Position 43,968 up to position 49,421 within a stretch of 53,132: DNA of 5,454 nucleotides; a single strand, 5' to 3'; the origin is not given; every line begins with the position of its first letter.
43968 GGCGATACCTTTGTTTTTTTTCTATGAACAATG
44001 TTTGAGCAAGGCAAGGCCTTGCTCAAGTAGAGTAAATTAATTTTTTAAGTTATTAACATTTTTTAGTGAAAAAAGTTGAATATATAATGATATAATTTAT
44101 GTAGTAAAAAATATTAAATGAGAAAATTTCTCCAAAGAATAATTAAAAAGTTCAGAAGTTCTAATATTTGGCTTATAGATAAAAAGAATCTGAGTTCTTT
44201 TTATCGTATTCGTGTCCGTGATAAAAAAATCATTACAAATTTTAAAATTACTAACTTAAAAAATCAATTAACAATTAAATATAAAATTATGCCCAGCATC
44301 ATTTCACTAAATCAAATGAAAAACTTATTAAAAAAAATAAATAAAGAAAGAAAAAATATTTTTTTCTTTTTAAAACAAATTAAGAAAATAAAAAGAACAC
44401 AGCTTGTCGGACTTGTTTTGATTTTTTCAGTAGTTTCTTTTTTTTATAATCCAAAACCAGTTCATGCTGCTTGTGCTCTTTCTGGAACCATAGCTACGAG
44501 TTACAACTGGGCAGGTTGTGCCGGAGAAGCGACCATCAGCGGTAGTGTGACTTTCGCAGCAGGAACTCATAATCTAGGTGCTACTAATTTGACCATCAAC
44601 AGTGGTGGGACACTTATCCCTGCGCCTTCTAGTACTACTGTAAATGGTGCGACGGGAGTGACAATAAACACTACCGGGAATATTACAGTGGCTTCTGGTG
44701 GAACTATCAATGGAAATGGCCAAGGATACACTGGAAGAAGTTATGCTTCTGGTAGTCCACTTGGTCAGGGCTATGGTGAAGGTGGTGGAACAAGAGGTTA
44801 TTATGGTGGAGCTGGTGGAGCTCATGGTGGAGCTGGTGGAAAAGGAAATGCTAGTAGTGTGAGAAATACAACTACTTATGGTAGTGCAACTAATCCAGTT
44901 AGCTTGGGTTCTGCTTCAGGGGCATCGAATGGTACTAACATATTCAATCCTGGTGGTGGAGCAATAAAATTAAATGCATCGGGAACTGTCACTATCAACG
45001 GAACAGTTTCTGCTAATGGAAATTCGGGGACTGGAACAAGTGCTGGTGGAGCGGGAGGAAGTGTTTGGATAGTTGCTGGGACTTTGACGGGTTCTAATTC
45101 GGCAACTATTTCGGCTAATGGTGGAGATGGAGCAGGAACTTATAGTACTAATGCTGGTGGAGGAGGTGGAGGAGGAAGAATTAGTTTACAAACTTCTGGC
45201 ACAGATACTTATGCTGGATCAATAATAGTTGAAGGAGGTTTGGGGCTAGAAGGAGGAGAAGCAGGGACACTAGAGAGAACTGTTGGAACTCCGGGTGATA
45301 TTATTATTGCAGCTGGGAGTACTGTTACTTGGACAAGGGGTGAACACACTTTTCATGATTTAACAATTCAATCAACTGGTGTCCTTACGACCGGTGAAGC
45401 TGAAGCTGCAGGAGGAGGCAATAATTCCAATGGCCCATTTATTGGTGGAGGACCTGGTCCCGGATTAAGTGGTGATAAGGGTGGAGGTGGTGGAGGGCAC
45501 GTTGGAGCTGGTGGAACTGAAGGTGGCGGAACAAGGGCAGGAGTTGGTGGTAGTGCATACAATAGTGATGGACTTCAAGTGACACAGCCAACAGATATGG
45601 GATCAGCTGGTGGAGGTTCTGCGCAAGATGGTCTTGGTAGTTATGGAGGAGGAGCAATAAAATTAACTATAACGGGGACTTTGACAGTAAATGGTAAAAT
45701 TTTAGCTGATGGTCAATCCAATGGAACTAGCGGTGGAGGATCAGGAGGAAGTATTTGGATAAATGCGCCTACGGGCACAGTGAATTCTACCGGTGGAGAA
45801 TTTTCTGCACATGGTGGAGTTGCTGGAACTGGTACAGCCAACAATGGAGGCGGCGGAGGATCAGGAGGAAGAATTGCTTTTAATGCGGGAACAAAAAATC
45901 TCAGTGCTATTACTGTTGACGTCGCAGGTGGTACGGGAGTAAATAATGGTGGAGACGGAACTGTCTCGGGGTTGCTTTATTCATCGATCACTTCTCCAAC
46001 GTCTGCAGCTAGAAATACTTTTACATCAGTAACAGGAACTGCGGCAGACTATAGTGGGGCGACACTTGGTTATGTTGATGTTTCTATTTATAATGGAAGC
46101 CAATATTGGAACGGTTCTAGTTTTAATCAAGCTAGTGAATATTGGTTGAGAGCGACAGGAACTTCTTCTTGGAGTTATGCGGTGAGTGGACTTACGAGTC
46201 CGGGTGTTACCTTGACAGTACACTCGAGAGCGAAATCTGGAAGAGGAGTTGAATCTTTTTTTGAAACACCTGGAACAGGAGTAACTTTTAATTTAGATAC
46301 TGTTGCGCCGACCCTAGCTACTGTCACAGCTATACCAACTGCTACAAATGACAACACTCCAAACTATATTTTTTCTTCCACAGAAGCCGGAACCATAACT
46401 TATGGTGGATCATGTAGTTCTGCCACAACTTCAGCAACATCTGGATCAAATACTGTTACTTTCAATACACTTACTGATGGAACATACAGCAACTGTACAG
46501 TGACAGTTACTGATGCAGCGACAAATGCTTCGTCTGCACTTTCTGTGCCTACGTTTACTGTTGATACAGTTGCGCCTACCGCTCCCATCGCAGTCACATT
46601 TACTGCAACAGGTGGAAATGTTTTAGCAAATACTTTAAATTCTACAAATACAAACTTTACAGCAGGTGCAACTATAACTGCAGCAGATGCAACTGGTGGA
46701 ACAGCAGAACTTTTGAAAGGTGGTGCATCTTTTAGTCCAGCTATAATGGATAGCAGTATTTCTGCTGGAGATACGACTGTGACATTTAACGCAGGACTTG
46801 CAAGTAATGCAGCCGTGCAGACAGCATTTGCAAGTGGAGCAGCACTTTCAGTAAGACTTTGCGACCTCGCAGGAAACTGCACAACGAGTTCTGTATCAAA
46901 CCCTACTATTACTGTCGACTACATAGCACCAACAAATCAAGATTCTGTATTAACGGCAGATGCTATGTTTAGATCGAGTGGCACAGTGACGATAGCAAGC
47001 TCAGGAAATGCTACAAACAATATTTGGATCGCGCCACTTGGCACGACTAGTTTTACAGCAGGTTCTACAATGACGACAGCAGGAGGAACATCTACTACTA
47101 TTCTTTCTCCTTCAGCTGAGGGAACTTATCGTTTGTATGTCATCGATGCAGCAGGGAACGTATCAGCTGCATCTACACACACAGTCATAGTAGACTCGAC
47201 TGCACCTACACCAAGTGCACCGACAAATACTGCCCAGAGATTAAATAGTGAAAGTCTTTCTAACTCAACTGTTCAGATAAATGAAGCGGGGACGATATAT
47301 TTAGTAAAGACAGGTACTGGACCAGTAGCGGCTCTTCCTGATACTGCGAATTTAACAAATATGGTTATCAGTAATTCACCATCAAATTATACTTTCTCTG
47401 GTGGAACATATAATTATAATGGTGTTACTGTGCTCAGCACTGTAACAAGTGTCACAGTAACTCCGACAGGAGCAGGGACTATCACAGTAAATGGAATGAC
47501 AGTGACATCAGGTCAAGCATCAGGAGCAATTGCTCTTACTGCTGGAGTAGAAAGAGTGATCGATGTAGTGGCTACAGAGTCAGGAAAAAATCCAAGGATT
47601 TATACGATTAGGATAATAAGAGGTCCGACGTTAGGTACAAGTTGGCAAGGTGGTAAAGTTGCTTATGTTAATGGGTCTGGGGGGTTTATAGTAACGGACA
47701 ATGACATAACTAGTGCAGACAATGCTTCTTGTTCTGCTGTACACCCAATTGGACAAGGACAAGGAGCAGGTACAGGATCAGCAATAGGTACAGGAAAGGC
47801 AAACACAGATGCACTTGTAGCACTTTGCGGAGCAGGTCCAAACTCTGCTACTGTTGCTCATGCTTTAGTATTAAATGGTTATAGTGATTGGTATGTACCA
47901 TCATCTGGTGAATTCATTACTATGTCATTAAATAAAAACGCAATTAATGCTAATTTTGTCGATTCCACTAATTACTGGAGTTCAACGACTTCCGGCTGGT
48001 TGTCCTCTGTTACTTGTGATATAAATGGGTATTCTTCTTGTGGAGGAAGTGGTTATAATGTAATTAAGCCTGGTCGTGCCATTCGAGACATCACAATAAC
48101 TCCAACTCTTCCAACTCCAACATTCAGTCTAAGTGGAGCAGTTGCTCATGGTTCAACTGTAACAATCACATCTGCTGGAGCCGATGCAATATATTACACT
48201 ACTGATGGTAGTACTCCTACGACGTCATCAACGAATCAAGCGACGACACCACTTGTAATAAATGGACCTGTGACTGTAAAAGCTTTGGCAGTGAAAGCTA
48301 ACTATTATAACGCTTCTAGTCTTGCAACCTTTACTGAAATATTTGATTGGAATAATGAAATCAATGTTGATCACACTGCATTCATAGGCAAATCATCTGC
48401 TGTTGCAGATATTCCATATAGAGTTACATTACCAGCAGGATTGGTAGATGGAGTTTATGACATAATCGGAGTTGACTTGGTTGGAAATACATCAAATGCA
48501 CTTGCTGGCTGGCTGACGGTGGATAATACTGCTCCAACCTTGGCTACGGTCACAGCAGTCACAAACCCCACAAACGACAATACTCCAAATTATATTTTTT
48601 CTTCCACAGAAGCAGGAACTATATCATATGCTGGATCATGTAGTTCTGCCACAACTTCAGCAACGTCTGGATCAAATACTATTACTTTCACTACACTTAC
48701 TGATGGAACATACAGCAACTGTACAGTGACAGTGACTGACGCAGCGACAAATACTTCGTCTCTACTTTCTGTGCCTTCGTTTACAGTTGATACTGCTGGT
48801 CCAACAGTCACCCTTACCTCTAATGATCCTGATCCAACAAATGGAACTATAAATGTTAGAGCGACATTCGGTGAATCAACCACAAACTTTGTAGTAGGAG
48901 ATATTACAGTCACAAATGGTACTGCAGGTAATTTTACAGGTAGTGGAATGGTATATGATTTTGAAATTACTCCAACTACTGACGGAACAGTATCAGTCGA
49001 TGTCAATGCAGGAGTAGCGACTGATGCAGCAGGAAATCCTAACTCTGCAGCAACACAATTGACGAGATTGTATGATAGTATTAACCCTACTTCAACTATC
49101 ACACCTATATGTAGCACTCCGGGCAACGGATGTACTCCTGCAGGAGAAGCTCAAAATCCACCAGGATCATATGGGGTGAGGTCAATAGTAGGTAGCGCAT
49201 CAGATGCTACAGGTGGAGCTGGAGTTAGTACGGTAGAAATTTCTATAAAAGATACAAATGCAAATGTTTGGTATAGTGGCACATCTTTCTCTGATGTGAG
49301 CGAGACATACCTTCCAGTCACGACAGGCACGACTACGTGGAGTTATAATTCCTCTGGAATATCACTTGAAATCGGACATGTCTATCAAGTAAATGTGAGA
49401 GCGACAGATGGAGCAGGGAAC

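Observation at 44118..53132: Giant ORF of at least 3005 codons, missing from the ORF track, encoding a modular cell-surface protein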

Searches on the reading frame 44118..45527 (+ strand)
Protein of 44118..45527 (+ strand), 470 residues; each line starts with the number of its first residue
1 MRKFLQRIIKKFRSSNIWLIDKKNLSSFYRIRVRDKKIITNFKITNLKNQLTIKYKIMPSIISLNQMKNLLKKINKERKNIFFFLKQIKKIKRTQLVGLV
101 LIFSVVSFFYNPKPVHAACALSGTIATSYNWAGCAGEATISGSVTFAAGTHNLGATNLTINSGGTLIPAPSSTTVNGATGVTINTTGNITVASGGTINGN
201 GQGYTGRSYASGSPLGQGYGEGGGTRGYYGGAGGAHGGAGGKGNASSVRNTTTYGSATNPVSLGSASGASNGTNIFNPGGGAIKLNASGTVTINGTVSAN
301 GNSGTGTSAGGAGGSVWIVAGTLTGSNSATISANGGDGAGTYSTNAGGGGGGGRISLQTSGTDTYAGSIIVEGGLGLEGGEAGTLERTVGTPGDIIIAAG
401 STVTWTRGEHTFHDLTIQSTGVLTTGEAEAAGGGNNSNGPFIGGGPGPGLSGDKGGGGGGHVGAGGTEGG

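Call 28: search_protein_families(library=pfam, max_evalue=0.1, proteins=[window:44118-45527:+])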
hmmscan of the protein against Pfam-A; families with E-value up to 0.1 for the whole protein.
seq(470 aa): 0 families

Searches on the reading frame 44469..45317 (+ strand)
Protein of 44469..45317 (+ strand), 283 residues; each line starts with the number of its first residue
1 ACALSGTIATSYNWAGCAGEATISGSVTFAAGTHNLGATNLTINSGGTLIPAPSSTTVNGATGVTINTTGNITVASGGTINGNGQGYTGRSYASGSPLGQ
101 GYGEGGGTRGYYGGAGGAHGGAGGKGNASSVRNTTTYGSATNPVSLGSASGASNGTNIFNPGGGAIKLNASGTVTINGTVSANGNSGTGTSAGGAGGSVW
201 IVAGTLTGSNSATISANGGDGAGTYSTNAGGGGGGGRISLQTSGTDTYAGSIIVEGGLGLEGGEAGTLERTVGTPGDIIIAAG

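Call 46: predict_structure(alignment_id=A1)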
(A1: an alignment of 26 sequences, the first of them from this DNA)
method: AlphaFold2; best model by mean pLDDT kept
length: 283 residues; sequences in the alignment: 26
mean_pLDDT: 88.4   pTM: 0.89
mean pLDDT of the five models: 88.4, 88.0, 87.8, 87.5, 86.8
residues with pLDDT >= 90: 182; 70-90: 68; 50-70: 30; < 50: 3
segments of 3 or more residues with pLDDT < 50: 281-283
pLDDT, mean of each block of 10 residues (from residue 1): 75 68 93 84 96 89 92 98 94 64 90 90 84 84 95 85 97 98 95 97 97 98 80 97 94 96 95 63 44
secondary structure, 60 per line:
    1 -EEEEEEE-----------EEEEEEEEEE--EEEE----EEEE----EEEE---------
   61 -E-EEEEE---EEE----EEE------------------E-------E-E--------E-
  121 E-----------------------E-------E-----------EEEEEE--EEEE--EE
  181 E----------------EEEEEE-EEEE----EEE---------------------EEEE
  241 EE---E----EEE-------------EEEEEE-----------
elements in order: E2-8 E20-29 E32-35 E40-43 E48-51 E64-68 E72-74 E79-81 E165-170 E173-176 E179-181 E198-203 E205-208 E213-215 E237-242 E251-253 E267-272

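Call 50: fold_search(model_id=the predicted structure, library=pdb)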
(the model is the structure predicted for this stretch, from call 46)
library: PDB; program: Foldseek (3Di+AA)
matches with E <= 10: 37; with E <= 0.001: 0
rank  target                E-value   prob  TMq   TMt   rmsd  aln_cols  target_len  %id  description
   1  8cpk_B                1.9e-01  0.10  0.21  0.16  15.3       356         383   14  Crystal structure of EtpA secretion domain from Enterotoxigenic Escherichia coli (released 2024-01-10)
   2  8cpk_A                4.0e-01  0.38  0.32  0.25  11.1       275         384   14  Crystal structure of EtpA secretion domain from Enterotoxigenic Escherichia coli (released 2024-01-10)
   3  4nu3_B                9.8e-01  0.38  0.26  0.33   8.4       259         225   13  Crystal structure of mFfIBP, a capping head region swapped mutant of ice-binding protein (released 2014-04-16)
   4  3jx8_D                1.2e+00  0.04  0.15  0.17  12.1       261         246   12  Crystal structure of Putative lipid binding protein (YP_001304415.1) from Parabacteroides distasonis ATCC 8503 at 2.16 (released 2009-11-10)
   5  4q1q_A                1.5e+00  0.01  0.11  0.12  18.4       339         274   15  Crystal structure of TibC-catalyzed hyper-glycosylated TibA55-350 fragment (released 2014-09-17)
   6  5uyt_A                1.6e+00  0.01  0.13  0.09  22.7       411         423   10  Crystal structure of ice binding protein from an Antarctic bacterium Flavobacteriaceae (released 2017-10-25)
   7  1vh4_B                1.9e+00  0.01  0.12  0.10  16.2       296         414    9  Crystal structure of a stabilizer of iron transporter (released 2003-12-30)
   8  7ehk                  2.1e+00  0.23  0.26  0.33   9.3       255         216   12  Crystal structure of C107S mutant of FfIBP (released 2022-03-02)
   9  6n2b_A                2.7e+00  0.07  0.24  0.20  12.1       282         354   11  The Crystal Structure of Caldicellulosiruptor kristjanssonii Tapirin C-terminal domain (released 2018-12-19)
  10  4mr0_B                2.7e+00  0.04  0.19  0.13  12.3       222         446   14  Crystal structure of PfbA, a surface adhesin of Streptococcus pneumoniae (released 2014-02-05)
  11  4kh3                  3.0e+00  0.00  0.09  0.07  18.9       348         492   11  Structure of a bacterial self-associating protein (released 2014-01-15)
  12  7ddb_A                3.2e+00  0.06  0.19  0.22  11.0       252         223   12  Crystal structure of fungal antifreeze protein with intermediate activity (released 2021-11-03)
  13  7dmk_D                3.2e+00  0.01  0.12  0.06  18.3       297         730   10  PL6 alginate lyase BcAlyPL6 (released 2021-10-06)
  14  6n2b_B                3.3e+00  0.03  0.20  0.16  14.6       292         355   10  The Crystal Structure of Caldicellulosiruptor kristjanssonii Tapirin C-terminal domain (released 2018-12-19)
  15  2zu0_A                3.3e+00  0.01  0.15  0.11  16.1       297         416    9  Crystal structure of SufC-SufD complex involved in the iron-sulfur cluster biosynthesis (released 2009-03-10)
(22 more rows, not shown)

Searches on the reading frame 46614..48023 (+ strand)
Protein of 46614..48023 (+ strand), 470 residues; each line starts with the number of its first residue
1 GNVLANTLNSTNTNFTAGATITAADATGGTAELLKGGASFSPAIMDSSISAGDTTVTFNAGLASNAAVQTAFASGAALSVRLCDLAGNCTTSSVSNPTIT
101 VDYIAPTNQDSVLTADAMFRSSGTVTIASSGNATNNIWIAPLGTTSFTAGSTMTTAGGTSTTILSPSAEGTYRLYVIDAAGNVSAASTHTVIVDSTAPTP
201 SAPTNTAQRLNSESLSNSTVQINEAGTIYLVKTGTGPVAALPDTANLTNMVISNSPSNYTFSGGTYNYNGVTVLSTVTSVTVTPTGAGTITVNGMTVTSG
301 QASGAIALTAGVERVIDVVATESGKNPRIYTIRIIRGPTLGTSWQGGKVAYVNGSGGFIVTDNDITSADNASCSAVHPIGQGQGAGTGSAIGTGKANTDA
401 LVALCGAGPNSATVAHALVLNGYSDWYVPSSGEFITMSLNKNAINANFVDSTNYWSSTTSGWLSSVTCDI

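Call 28: search_protein_families(library=pfam, max_evalue=0.1, proteins=[window:46614-48023:+])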
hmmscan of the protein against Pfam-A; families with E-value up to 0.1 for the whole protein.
seq(470 aa): 5 families
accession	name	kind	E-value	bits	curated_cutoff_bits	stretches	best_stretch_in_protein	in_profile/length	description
PF12733.13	Cadherin-like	-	3.7e-08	34.1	24.2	1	248-336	2-88/89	Cadherin-like beta sandwich domain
PF07603.17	Lcl_C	-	0.00035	21.3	34.9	1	417-460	33-85/117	Lcl C-terminal domain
PF06832.18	BiPBP_C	-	0.0035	17.7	26.8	1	121-184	31-86/90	Penicillin-Binding Protein C-terminus Family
PF19077.6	Big_13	-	0.017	16.1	27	1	147-194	51-101/102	Bacterial Ig-like domain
PF21158.3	flgK_1st_1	-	0.077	13.5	24.2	1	256-300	25-68/81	Flagellar hook-associated protein 1, D2-like domain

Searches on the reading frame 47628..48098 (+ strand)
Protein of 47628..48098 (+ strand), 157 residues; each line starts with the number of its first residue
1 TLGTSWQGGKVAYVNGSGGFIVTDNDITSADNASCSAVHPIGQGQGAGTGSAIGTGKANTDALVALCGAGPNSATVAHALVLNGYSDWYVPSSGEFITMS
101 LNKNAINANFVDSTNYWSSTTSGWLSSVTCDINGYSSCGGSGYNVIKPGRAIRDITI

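Call 60: search_solved_structures(query=window:47628-48098:+, max_evalue=10, show_alignments=2)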
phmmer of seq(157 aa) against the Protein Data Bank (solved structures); distinct sequences matched with E-value up to 10: 2.
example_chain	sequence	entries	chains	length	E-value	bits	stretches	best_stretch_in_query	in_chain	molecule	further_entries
8q4e_A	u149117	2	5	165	1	12.6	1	85-123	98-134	HbP1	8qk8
5e5r_B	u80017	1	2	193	1.7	12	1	62-101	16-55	Contactin-3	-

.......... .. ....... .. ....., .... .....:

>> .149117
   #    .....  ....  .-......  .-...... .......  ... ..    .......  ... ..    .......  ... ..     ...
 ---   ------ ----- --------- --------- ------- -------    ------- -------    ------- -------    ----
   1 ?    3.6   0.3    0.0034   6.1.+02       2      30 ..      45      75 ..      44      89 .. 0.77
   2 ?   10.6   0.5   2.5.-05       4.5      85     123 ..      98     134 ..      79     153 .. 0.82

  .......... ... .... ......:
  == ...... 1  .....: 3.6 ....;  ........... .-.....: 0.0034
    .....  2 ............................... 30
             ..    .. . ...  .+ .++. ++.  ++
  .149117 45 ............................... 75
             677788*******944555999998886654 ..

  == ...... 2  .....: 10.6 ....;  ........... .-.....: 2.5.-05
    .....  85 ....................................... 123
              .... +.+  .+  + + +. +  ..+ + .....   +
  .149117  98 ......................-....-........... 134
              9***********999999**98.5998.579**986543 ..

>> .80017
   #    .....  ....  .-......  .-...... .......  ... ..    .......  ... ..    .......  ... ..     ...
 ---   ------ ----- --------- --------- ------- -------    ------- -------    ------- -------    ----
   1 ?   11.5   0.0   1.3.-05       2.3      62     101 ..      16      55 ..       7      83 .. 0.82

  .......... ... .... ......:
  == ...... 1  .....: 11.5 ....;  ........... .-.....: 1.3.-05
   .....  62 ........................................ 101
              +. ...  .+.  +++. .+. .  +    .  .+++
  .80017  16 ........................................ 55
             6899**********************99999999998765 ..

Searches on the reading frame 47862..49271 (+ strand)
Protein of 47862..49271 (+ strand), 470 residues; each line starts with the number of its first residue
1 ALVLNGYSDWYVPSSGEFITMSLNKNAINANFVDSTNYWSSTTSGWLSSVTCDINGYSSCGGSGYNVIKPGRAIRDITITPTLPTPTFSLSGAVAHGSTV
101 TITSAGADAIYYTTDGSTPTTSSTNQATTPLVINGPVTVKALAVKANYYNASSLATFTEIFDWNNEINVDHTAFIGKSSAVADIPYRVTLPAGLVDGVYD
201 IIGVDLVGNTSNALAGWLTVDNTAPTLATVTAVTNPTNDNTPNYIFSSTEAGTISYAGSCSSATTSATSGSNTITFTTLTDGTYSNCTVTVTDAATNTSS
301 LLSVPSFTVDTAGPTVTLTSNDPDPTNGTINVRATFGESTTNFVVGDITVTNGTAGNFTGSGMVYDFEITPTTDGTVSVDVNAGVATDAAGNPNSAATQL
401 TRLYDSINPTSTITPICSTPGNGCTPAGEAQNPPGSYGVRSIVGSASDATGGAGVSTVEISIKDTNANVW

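Call 28: search_protein_families(library=pfam, max_evalue=0.1, proteins=[window:47862-49271:+])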
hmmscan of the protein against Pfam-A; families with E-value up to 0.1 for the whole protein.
seq(470 aa): 5 families
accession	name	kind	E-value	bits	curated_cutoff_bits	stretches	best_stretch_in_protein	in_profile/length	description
PF19078.6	Big_12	-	4.1e-14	53.1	27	1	310-399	1-97/102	Bacterial Ig-like domain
PF13290.12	CHB_HEX_C_1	-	4.8e-12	46.1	22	1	91-154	3-65/67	Chitobiase/beta-hexosaminidase C-terminal domain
PF13287.12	Fn3_assoc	-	1.9e-09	37.9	23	1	100-156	1-56/59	Fn3 associated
PF07603.17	Lcl_C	-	0.0024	18.6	34.9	1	4-44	39-85/117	Lcl C-terminal domain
PF13750.12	Big_3_3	-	0.07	13.2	27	0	276-351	9-87/157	Bacterial Ig-like domain (group 3)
